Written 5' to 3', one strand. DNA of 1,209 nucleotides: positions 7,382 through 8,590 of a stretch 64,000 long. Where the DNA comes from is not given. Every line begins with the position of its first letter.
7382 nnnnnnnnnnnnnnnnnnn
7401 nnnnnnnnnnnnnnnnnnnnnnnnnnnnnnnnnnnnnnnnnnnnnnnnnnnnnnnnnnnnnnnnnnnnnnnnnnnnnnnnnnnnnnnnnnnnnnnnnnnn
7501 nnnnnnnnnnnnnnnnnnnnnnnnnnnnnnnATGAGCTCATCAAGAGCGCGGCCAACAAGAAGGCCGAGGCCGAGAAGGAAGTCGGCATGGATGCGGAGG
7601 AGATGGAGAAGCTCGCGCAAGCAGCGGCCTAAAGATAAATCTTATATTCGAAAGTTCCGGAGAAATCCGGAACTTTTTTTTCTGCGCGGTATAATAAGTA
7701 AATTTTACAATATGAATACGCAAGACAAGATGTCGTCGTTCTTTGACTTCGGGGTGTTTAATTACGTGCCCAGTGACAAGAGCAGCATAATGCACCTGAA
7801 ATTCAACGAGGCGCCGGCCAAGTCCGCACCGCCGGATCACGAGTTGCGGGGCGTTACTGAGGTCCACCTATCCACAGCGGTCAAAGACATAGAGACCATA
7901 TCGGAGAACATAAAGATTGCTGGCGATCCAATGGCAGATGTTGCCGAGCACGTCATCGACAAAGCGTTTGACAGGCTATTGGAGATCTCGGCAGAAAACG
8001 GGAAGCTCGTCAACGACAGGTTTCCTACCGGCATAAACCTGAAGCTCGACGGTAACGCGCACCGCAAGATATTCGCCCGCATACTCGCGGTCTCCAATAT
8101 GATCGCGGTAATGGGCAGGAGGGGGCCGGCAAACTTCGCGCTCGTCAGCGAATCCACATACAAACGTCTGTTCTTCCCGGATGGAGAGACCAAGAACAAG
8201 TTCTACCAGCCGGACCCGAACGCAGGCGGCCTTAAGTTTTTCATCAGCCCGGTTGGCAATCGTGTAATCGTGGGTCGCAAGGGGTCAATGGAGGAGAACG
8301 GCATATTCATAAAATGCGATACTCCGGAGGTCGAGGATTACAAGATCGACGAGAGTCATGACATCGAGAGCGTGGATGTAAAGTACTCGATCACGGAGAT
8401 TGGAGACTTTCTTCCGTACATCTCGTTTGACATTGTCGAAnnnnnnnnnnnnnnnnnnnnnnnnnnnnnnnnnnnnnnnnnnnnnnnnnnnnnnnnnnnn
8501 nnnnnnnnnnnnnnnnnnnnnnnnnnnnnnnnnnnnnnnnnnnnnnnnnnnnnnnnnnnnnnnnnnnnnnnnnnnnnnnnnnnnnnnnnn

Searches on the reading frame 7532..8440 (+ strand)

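Call 76: search_protein_families(library=phrogs, proteins=[window:7532-8440:+], max_evalue=0.001)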
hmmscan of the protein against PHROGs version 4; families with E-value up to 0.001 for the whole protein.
window:7532-8440:+ (303 aa): 0 families

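Call 79: search_protein_families(library=pfam, proteins=[window:7532-8440:+], max_evalue=0.01)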
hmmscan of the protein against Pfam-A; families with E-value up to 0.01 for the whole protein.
window:7532-8440:+ (303 aa): 1 family
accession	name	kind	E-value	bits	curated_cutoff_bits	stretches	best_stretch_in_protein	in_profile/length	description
PF07068.17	Gp23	-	0.0086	16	24.4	0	166-210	210-254/376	Major capsid protein Gp23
